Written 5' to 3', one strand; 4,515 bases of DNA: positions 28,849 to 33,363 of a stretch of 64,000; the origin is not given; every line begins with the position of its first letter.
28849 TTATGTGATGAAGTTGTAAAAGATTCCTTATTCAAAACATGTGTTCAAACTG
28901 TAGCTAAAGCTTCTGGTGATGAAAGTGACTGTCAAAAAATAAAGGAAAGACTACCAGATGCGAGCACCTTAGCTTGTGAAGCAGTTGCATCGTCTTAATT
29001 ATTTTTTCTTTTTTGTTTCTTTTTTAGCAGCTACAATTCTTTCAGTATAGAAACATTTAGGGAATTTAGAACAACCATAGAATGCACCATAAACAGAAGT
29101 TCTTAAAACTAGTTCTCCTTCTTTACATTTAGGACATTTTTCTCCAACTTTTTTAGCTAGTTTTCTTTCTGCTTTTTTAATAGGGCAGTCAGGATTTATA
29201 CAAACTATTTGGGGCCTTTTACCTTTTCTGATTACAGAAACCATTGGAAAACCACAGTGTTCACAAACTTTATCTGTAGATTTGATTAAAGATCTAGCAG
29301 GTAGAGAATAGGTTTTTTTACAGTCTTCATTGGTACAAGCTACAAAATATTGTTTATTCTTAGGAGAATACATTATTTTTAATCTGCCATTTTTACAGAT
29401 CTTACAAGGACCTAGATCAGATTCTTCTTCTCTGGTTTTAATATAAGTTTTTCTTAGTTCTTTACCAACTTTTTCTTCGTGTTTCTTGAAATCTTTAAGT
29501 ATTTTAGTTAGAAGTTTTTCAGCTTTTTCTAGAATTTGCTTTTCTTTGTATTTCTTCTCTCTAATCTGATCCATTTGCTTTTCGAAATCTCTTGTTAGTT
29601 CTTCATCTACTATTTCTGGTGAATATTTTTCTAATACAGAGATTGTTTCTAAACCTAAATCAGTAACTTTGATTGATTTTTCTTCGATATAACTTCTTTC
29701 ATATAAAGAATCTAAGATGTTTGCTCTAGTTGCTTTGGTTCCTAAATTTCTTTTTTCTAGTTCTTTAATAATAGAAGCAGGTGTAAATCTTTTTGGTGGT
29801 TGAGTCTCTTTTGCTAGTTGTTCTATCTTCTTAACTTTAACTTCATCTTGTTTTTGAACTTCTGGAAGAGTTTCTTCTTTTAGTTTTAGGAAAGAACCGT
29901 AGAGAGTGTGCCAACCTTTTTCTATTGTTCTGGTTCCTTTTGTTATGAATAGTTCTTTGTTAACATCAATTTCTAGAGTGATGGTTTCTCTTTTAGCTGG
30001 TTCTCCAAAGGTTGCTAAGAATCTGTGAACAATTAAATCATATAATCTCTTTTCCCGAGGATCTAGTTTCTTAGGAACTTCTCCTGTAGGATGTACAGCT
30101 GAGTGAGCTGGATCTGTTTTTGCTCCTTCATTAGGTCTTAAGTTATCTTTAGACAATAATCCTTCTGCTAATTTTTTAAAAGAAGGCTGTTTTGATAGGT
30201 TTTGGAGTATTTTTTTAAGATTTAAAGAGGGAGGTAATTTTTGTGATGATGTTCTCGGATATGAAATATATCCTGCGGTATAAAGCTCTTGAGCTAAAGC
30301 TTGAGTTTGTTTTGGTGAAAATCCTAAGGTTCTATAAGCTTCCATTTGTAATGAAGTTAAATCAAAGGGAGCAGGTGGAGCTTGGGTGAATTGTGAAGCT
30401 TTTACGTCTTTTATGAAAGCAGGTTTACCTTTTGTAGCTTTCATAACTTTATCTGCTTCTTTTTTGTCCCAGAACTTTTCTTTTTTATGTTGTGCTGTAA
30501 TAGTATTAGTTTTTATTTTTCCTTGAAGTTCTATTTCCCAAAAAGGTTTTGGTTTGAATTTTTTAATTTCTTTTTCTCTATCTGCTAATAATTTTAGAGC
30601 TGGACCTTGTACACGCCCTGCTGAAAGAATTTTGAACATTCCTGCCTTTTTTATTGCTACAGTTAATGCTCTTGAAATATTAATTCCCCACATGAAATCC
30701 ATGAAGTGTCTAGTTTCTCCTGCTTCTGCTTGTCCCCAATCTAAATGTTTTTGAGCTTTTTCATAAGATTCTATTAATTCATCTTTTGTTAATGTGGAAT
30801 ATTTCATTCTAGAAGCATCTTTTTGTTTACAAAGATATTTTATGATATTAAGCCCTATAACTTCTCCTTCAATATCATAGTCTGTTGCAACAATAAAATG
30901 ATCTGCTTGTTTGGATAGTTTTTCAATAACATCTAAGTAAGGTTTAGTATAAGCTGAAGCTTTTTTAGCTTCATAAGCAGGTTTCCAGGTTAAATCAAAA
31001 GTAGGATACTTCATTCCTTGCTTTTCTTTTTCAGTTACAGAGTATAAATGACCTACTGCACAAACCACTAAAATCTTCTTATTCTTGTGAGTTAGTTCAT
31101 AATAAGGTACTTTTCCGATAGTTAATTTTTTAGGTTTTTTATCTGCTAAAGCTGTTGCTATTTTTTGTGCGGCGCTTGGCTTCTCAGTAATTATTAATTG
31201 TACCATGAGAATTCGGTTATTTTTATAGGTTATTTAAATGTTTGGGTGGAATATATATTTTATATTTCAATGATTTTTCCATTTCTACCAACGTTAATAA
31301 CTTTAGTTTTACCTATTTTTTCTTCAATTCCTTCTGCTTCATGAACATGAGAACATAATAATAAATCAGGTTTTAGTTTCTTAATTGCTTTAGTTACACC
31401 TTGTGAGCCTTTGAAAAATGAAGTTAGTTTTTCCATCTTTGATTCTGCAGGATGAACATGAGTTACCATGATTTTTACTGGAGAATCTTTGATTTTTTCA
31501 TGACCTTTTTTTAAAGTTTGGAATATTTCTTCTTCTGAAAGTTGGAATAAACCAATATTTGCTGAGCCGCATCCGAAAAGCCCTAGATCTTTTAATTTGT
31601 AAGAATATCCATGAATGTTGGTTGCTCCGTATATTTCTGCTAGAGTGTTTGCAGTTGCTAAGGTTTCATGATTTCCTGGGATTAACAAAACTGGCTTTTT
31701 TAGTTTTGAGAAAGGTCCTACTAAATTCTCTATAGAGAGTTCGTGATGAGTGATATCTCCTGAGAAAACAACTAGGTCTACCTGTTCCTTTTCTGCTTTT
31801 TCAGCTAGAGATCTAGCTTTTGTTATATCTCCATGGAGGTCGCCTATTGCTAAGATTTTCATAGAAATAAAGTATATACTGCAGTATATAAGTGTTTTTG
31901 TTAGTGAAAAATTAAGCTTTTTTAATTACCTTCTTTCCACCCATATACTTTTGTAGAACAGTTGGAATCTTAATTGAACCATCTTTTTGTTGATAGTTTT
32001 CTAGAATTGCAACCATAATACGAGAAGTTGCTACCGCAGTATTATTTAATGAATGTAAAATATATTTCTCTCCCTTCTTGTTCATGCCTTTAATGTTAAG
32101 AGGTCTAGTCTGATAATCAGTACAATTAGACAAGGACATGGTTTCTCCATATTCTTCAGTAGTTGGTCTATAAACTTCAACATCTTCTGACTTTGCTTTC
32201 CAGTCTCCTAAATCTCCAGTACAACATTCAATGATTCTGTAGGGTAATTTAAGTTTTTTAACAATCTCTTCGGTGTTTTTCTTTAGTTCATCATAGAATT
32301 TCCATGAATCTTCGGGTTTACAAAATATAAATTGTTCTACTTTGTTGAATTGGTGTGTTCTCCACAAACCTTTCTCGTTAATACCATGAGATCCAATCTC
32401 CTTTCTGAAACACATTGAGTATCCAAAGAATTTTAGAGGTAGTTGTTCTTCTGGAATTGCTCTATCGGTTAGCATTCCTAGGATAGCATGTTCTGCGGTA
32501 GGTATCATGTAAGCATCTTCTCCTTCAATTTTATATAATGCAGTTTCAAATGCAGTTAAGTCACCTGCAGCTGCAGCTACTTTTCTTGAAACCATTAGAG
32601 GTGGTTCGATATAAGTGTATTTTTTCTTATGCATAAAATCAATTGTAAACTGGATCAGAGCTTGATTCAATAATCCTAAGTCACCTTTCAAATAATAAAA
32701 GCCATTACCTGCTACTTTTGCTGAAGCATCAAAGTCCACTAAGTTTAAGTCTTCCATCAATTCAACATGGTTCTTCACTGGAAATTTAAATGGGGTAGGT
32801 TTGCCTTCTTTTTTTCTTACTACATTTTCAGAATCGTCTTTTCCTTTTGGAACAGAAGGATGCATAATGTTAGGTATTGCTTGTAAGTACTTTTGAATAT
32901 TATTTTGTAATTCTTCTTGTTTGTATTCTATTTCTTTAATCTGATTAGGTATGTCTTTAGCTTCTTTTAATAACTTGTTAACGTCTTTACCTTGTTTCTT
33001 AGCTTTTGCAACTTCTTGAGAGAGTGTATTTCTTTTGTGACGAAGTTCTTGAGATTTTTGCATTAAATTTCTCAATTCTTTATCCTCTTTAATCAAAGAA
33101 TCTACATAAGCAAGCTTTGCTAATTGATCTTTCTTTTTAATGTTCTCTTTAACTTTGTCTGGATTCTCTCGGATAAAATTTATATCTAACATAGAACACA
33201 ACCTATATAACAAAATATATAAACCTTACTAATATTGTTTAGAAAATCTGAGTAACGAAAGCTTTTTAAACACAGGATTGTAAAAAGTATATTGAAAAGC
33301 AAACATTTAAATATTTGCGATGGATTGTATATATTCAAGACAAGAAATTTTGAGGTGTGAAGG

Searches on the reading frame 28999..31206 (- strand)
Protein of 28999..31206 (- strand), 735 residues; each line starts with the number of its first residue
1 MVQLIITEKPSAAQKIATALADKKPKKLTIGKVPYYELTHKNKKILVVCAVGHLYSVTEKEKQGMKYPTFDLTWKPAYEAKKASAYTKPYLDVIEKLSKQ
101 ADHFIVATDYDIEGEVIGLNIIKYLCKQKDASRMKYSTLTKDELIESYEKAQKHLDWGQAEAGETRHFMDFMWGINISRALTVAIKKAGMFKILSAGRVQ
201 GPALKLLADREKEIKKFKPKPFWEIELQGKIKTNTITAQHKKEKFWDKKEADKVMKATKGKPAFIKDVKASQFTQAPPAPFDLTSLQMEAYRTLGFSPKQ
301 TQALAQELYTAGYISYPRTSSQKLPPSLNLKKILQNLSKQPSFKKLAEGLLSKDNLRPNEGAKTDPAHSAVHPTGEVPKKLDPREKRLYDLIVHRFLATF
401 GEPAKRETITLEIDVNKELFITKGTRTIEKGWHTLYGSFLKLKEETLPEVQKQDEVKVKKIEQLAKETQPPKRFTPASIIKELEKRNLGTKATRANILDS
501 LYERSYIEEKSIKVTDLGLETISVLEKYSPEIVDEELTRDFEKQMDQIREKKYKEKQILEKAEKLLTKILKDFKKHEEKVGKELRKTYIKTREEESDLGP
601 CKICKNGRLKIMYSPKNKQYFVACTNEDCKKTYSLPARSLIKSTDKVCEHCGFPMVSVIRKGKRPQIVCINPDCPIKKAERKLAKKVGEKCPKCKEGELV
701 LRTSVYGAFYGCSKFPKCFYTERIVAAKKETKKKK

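Call 45: search_protein_families(library=pfam, proteins=[window:28999-31206:-], max_evalue=0.00001)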
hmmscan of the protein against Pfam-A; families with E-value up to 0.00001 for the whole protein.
window:28999-31206:- (735 aa): 3 families
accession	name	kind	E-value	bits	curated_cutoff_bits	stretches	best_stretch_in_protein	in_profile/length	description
PF01131.25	Topoisom_bac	-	1.8e-123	413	35.1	1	157-559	4-410/411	DNA topoisomerase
PF01396.24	Zn_ribbon_Top1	-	6.6e-15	55.1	32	1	688-724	1-36/39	Topoisomerase DNA binding C4 zinc finger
PF01751.28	Toprim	-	2.2e-12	47.4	23.1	1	3-128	1-83/96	Toprim domain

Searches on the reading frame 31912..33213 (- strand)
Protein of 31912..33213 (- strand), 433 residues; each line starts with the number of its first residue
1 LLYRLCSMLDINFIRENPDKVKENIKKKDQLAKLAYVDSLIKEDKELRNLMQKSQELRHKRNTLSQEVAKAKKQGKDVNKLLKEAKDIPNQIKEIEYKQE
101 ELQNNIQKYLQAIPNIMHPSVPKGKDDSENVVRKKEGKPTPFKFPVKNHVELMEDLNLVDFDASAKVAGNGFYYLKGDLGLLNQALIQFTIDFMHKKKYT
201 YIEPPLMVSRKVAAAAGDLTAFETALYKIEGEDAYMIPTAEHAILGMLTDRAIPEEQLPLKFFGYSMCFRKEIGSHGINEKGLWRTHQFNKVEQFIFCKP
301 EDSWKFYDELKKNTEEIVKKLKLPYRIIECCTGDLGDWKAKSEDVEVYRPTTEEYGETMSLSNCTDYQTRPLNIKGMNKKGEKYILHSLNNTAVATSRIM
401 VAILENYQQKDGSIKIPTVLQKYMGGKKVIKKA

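Call 45: search_protein_families(library=pfam, proteins=[window:31912-33213:-], max_evalue=0.00001)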
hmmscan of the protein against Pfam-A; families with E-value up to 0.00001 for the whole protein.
window:31912-33213:- (433 aa): 2 families
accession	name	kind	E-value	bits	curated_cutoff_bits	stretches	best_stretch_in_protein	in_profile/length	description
PF00587.30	tRNA-synt_2b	-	1.8e-32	113.3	29.3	1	231-407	8-179/179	tRNA synthetase class II core domain (G, H, P, S and T)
PF02403.27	Seryl_tRNA_N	-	6.9e-26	91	28.2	1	8-116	1-107/108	Seryl-tRNA synthetase N-terminal domain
